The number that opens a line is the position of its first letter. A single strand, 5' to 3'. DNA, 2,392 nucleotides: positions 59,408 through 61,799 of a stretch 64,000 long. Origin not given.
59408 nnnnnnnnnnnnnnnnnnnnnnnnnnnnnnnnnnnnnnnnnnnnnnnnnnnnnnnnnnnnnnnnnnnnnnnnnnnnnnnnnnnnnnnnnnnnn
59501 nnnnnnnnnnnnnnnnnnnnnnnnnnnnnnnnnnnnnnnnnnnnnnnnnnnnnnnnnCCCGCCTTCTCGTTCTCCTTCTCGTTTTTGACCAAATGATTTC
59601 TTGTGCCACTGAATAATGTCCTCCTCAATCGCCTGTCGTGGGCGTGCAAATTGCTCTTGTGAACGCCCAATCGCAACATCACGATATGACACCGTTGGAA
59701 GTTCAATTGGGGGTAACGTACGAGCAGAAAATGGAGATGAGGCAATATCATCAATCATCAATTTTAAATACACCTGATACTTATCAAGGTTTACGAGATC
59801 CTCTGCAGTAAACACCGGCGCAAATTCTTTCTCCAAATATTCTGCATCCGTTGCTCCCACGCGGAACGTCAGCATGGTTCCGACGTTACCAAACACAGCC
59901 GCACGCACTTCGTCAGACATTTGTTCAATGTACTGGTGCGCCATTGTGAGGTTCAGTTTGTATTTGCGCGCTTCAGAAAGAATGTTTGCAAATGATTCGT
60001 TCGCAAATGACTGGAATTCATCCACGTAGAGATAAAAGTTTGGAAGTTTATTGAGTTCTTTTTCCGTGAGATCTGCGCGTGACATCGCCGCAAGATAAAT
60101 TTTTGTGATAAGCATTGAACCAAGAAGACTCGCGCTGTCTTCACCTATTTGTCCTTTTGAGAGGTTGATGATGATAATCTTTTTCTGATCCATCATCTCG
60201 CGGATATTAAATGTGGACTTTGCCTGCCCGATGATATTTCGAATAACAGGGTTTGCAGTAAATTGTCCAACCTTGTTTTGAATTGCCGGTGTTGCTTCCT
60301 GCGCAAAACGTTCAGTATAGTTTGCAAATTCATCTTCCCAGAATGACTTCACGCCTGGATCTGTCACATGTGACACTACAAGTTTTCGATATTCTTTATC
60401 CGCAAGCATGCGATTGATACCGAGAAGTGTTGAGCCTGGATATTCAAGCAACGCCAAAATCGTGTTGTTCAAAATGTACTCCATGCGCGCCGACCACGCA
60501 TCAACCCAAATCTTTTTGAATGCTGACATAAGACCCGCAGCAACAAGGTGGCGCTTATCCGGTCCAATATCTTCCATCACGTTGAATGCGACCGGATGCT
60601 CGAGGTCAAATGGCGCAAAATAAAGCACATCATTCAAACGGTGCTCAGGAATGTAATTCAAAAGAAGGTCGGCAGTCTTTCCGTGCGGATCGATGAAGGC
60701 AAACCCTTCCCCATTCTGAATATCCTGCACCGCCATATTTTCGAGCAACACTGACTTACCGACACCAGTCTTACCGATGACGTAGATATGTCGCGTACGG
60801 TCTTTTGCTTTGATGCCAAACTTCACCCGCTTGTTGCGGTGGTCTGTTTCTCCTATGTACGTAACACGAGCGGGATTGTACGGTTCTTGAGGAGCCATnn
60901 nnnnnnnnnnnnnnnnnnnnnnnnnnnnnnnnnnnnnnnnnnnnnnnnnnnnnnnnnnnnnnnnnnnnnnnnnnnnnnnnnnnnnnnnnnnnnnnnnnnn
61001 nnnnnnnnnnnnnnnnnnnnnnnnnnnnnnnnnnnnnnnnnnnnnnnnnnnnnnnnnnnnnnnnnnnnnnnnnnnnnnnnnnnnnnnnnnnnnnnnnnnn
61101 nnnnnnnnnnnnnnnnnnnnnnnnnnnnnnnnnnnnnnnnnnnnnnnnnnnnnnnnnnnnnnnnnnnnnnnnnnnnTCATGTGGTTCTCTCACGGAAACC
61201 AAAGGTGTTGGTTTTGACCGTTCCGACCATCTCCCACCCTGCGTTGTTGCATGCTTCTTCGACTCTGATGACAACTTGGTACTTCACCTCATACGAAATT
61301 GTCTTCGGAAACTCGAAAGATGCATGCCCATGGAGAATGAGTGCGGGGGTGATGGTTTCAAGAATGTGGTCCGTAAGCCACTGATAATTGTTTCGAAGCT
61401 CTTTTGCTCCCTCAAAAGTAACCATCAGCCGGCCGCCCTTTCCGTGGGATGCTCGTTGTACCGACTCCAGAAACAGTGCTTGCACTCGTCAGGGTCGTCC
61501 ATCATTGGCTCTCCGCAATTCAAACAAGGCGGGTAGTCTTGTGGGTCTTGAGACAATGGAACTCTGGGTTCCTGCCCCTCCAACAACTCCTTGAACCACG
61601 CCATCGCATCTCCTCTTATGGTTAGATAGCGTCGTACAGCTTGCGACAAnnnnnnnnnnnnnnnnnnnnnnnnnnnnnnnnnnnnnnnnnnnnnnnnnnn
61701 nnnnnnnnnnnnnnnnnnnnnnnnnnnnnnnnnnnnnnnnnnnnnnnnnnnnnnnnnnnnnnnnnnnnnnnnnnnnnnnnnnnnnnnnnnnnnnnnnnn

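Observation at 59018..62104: Operon encoding a VirD4/TraD-like coupling ATPase with small upstream proteins and no other T4SS genes in the window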

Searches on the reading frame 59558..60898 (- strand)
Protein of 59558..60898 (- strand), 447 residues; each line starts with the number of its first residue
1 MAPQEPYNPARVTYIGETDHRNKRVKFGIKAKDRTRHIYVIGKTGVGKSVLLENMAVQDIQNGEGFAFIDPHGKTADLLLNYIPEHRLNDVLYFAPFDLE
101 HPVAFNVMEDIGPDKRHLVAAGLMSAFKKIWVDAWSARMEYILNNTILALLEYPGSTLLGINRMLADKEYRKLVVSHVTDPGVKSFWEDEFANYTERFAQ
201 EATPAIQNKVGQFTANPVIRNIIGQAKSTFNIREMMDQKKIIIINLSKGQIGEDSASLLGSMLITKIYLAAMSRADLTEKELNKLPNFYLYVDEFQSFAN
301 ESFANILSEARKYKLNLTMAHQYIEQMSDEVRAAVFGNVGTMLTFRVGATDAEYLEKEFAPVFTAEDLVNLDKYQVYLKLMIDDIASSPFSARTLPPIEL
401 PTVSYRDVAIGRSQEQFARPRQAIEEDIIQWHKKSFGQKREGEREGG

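Call 53: search_dna_similar(query=window:59558-60898:-, collection=phages, mode=protein, max_rows=12)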
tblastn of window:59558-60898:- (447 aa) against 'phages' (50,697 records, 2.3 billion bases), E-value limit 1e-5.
Records with a match: 44; places in all: 44; records where one place covers at least 80% of the query: 7.
Best place of each record, by identity: <60% 44.
By first word of the organism name: Bacillus 37; Geobacillus 3; Deep-sea 2; Microcystis 1; Brevibacillus 1.
By host as written in the record: Bacillus subtilis 12; Bacillus subtilis BEST7003 6; Bacillus cereus 4; - 3; Bacillus cereus HER1399 2; Bacillus megaterium str. ATCC 43725 2; Bacillus cereus BGSC 6E1 2; Geobacillus stearothermophilus 2184 2; and 9 more.
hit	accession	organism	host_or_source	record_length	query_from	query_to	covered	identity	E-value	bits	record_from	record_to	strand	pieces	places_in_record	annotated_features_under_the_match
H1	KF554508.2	Bacillus phage CP-51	Bacillus cereus HER1399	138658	40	437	89%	25.1%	3e-23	108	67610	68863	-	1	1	hypothetical protein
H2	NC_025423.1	Bacillus phage CP-51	Bacillus cereus HER1399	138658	40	437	89%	25.1%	3e-23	108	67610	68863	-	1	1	hypothetical protein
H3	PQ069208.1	Bacillus phage S4-1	Bacillus sp. S4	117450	40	431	88%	25.1%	4e-23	108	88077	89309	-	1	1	record has no annotation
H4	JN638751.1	Bacillus phage G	Bacillus megaterium str. ATCC 43725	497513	40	398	80%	27.0%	1e-34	143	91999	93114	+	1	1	156: gp156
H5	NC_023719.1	Bacillus phage G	Bacillus megaterium str. ATCC 43725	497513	40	398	80%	27.0%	1e-34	143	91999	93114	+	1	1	156: gp156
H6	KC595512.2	Bacillus phage JL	Bacillus cereus BGSC 6E1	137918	40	395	80%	25.6%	9e-22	104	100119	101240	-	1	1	lipid A export ATP-binding/permease protein Msb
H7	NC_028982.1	Bacillus phage JL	Bacillus cereus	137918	40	395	80%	25.6%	9e-22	104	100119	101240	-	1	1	lipid A export ATP-binding/permease protein Msb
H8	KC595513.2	Bacillus phage Shanette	Bacillus cereus BGSC 6E1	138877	40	395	80%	25.4%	5e-21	102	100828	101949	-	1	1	hypothetical protein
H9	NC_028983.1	Bacillus phage Shanette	Bacillus cereus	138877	40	395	80%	25.4%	5e-21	102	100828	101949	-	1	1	hypothetical protein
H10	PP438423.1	Microcystis phage Mwe-JY31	Microcystis wesenbergii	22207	28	343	71%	28.1%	1e-23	110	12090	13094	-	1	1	hypothetical protein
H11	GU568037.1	Deep-sea thermophilic phage D6E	-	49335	41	397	80%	23.7%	7e-10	67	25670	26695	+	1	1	lipid A export ATP-binding/permease protein MsbA | hypothetical protein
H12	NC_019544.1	Deep-sea thermophilic phage D6E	-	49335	41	397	80%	23.7%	7e-10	67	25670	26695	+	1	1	type IV secretory system conjugative DNA transfer family protein | hypothetical protein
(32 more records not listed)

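Call 54: search_dna_similar(query=window:59558-60898:-, collection=plasmids, mode=protein, max_rows=12)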
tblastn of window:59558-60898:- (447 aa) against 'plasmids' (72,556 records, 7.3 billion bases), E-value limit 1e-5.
Records with a match: 472; places in all: 483; records where one place covers at least 80% of the query: 152.
Best place of each record, by identity: <60% 472.
By first word of the organism name: Bacillus 169; Streptomyces 116; Staphylococcus 34; Clostridium 18; Natrinema 12; Haladaptatus 11; Sulfolobus 9; Pseudomonas 9; Priestia 8; Paenibacillus 6; and 52 more.
By predicted mobility (MOB-suite, as given by PLSDB): non-mobilizable 308; conjugative 108; mobilizable 56.
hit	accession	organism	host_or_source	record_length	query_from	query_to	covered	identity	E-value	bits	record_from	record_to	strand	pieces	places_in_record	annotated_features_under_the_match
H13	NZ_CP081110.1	Sulfitobacter mediterraneus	-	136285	9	395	87%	40.1%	2e-88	301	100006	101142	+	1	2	type IV secretion system DNA-binding domain-containing protein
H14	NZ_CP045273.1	Priestia megaterium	pure culture,Paper surface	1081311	28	430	83%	36.0%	3e-19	256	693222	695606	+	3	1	none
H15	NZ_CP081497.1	Streptomyces sp. BHT-5-2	whole organism,plant soil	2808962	10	420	92%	28.7%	4e-45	176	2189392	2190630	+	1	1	none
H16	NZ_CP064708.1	Bradyrhizobium sp. 131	Acmispon strigosus,cell culture,root ...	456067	19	397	85%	31.1%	6e-52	195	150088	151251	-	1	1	type IV secretion system DNA-binding domain-containing protein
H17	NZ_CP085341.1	Haladaptatus halobius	cell culture,saline soil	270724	23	426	90%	28.9%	1e-32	138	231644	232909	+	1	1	type IV secretion system DNA-binding domain-containing protein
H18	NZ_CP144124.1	Halalkalicoccus sp. CGA53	cell culture,sediment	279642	7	426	94%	27.7%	1e-28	126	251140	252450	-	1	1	TraM recognition domain-containing protein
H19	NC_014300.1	Halalkalicoccus jeotgali B3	-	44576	1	443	99%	26.0%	2e-30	131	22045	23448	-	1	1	hypothetical protein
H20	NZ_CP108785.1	Embleya sp. NBC_00888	-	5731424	12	414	90%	28.5%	8e-50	189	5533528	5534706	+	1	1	none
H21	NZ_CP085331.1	Haladaptatus salinisoli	cell culture,saline soil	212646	23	426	90%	28.3%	2e-32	138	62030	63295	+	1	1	type IV secretion system DNA-binding domain-containing protein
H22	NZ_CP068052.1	Peribacillus psychrosaccharolyticus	-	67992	8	397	87%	29.3%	9e-36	148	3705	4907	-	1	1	DUF87 domain-containing protein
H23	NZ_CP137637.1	Niallia sp. XMNu-256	-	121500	7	397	87%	29.0%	2e-35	147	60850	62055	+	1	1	DUF87 domain-containing protein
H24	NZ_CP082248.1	Natrinema sp. SYSU A 869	cell culture,salt lake sediment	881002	36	418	86%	29.5%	2e-28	126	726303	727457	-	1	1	none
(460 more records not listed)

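Call 55: get_annotated_region(hit=H13, flank=8000)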
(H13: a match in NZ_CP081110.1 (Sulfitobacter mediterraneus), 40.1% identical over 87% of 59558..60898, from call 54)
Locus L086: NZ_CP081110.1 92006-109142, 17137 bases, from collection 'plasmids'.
description: Sulfitobacter mediterraneus strain M342 plasmid unnamed1, complete sequence
organism: Sulfitobacter mediterraneus (NCBI taxid 83219)
taxonomy: Bacteria; Pseudomonadota; Alphaproteobacteria; Rhodobacterales; Roseobacteraceae; Sulfitobacter; Sulfitobacter mediterraneus
host: -; source: -; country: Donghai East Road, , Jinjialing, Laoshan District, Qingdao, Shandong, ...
typing (MOB-suite, as given by PLSDB): non-mobilizable
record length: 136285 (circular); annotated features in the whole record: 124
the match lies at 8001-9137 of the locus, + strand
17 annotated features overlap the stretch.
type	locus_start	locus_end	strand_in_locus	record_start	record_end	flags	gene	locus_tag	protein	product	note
CDS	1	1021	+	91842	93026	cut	repA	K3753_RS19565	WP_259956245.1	plasmid partitioning protein RepA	-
CDS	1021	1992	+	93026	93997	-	repB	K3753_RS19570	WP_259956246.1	plasmid partitioning protein RepB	-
CDS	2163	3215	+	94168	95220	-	-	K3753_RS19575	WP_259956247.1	helix-turn-helix domain-containing protein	-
CDS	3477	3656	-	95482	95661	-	-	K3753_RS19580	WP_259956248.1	hypothetical protein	-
CDS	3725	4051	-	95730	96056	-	-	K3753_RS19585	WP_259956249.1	hypothetical protein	-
CDS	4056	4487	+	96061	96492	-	-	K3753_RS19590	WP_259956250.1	hypothetical protein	-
CDS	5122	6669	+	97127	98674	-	-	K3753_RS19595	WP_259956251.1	recombinase family protein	GO:0006310 - DNA recombination [Evidence IEA]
CDS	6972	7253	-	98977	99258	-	-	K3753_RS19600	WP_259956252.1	hypothetical protein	-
CDS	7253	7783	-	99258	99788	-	-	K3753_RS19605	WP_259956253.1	DUF3768 domain-containing protein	-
CDS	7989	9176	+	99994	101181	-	-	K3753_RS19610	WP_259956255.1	type IV secretion system DNA-binding domain-containing protein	-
CDS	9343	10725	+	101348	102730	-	-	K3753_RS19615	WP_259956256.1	transposase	GO:0006313 - DNA transposition [Evidence IEA]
CDS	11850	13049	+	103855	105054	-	-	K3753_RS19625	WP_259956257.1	IS91 family transposase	-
CDS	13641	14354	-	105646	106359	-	-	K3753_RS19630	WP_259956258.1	alpha/beta hydrolase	-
CDS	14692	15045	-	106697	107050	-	-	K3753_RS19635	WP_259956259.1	hypothetical protein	-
CDS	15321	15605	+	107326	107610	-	-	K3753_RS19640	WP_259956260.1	hypothetical protein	-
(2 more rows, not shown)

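Call 56: get_annotated_region(hit=H16, flank=8000)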
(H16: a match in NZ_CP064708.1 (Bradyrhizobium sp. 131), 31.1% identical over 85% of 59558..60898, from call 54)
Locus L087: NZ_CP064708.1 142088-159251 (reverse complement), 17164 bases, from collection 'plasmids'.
description: Bradyrhizobium sp. 131 plasmid p131_1, complete sequence
organism: Bradyrhizobium sp. 131 (NCBI taxid 2782609)
taxonomy: Bacteria; Pseudomonadota; Alphaproteobacteria; Hyphomicrobiales; Nitrobacteraceae; Bradyrhizobium; Bradyrhizobium sp. 131
host: -; source: Acmispon strigosus,cell culture,root nodule; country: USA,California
typing (MOB-suite, as given by PLSDB): non-mobilizable
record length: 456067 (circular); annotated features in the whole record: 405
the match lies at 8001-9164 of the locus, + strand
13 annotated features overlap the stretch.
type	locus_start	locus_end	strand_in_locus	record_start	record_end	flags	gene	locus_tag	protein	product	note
CDS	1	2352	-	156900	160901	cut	-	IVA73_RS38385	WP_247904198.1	CHAT domain-containing protein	-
CDS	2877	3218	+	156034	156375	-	-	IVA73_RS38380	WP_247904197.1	hypothetical protein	-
CDS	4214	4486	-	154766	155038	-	-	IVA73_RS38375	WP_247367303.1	hypothetical protein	-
CDS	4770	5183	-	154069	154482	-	-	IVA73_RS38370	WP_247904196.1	hypothetical protein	-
CDS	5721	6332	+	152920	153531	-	-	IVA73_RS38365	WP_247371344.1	hypothetical protein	-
CDS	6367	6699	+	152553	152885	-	-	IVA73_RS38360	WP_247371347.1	hypothetical protein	-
CDS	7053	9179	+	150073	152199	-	-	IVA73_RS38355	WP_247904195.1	type IV secretion system DNA-binding domain-containing protein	-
CDS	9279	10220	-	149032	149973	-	-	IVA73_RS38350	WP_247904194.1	hypothetical protein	-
CDS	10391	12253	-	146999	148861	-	-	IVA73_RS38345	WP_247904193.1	CHAT domain-containing protein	-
CDS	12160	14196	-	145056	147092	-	-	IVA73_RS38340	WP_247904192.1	tetratricopeptide repeat protein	-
CDS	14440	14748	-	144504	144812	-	-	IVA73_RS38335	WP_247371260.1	hypothetical protein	-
CDS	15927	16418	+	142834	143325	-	-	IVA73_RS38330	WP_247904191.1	hypothetical protein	-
CDS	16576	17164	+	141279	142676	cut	-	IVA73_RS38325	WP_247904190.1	DUF4407 domain-containing protein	-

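Call 90: get_annotated_region(hit=H4, flank=5000)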
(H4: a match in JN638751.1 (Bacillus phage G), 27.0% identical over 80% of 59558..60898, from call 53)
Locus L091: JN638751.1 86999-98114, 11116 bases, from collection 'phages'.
description: Bacillus phage G, complete genome.
organism: Bacillus phage G (NCBI taxid 2884420)
taxonomy: Viruses; Duplodnaviria; Heunggongvirae; Uroviricota; Caudoviricetes; Donellivirus; Donellivirus gee
host: Bacillus megaterium str. ATCC 43725; source: soil; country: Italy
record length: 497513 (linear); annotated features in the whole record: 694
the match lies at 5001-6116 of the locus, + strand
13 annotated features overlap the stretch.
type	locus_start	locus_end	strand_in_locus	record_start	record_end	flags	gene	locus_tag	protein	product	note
CDS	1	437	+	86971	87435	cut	150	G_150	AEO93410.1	gp150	-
CDS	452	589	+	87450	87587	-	151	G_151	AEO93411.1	gp151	-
CDS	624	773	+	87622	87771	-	152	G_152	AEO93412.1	gp152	-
CDS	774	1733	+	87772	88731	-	153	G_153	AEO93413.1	gp153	-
CDS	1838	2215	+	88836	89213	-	154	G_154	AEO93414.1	gp154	-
CDS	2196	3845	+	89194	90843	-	155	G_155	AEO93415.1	gp155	type IV secretory pathway protein; VirB-like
CDS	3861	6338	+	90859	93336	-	156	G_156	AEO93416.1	gp156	ATP-binding/permase; MsbA-like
CDS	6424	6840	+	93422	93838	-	157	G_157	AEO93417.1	gp157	HNH endouclease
CDS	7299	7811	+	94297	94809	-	158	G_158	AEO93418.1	gp158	-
CDS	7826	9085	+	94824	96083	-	159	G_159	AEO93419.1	gp159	-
CDS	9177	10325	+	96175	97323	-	160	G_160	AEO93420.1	gp160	-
CDS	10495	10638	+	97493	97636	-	161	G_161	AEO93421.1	gp161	-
CDS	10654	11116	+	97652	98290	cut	162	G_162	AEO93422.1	gp162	PhoH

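Call 91: get_annotated_region(hit=H12, flank=5000)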
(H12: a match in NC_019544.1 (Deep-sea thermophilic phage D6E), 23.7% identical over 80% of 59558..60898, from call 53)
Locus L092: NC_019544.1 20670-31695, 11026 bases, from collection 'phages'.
description: Deep-sea thermophilic phage D6E, complete genome.
organism: Deep-sea thermophilic phage D6E (NCBI taxid 749413)
taxonomy: Viruses; Duplodnaviria; Heunggongvirae; Uroviricota; Caudoviricetes
host: -; source: -; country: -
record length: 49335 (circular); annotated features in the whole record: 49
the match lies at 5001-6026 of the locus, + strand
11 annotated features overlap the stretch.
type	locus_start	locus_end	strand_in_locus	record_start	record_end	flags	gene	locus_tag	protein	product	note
CDS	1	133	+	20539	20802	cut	-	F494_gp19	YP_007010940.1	holin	D6E-ORF19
CDS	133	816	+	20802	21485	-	-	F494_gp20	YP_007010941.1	endolysin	D6E-ORF20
CDS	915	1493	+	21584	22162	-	-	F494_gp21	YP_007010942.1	DUF4352 domain-containing protein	D6E-ORF21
CDS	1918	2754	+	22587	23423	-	-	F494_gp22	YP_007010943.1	partition protein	D6E-ORF22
CDS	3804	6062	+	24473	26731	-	-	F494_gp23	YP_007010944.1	type IV secretory system conjugative DNA transfer family protein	D6E-ORF23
CDS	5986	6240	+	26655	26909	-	-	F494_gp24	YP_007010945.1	hypothetical protein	D6E-ORF24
CDS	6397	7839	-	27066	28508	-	-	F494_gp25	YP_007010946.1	integrase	D6E-ORF25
CDS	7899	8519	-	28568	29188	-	-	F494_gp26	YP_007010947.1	UmuD-like protein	D6E-ORF26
CDS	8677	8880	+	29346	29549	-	-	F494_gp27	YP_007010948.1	helix-turn-helix domain-containing protein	D6E-ORF27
CDS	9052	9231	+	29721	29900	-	-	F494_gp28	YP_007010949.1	hypothetical protein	D6E-ORF28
CDS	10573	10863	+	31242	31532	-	-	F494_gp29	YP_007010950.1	hypothetical protein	D6E-ORF29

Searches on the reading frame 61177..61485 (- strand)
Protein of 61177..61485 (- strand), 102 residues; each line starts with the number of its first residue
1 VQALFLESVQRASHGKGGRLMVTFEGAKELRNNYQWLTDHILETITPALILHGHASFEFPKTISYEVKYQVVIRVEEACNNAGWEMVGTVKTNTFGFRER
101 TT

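Call 3: search_protein_families(library=pfam, proteins=[window:61177-61485:-], max_evalue=0.1)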
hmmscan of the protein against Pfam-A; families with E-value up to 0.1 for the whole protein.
window:61177-61485:- (102 aa): 0 families

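Call 4: search_protein_families(library=ncbifam, proteins=[window:61177-61485:-], max_evalue=0.1)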
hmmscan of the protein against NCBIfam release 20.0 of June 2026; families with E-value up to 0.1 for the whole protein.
window:61177-61485:- (102 aa): 0 families

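Call 31: search_protein_families(library=padloc, proteins=[window:61177-61425:-], max_evalue=0.1)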
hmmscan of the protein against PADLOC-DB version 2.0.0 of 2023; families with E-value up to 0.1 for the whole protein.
window:61177-61425:- (82 aa): 0 families

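Call 32: search_protein_families(library=phrogs, proteins=[window:61177-61425:-], max_evalue=0.1)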
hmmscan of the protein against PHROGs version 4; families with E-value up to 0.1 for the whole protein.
window:61177-61425:- (82 aa): 0 families

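Call 84: find_homologous_proteins(query=window:61177-61425:-, max_evalue=0.01)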
Query window:61177-61425:- (82 aa): 1 proteins with E <= 0.01 among 1 candidates.
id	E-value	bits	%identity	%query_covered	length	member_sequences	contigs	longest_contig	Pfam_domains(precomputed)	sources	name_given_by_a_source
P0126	2.4e-49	182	100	100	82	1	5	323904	-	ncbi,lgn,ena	ncbi:MAG: hypothetical protein AAB458_01285 [Patescibacteria group bacterium]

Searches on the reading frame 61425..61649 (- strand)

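Call 3: search_protein_families(library=pfam, proteins=[window:61425-61649:-], max_evalue=0.1)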
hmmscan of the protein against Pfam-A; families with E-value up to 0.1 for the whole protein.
window:61425-61649:- (74 aa): 1 family
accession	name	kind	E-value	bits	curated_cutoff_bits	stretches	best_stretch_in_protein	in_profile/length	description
PF02743.24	dCache_1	-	0.065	13.2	45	1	15-52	97-138/240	Cache domain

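Call 4: search_protein_families(library=ncbifam, proteins=[window:61425-61649:-], max_evalue=0.1)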
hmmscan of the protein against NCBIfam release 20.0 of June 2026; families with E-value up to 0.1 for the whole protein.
window:61425-61649:- (74 aa): 0 families

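Call 31: search_protein_families(library=padloc, proteins=[window:61425-61604:-], max_evalue=0.1)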
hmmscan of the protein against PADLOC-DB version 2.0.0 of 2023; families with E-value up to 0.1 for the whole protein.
window:61425-61604:- (59 aa): 1 family
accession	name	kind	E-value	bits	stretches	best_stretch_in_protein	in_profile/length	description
PDLC03566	REase_II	-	0.012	13.2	1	26-49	162-185/235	Type II restriction enzyme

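Call 32: search_protein_families(library=phrogs, proteins=[window:61425-61604:-], max_evalue=0.1)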
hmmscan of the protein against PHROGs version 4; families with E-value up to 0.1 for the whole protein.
window:61425-61604:- (59 aa): 0 families
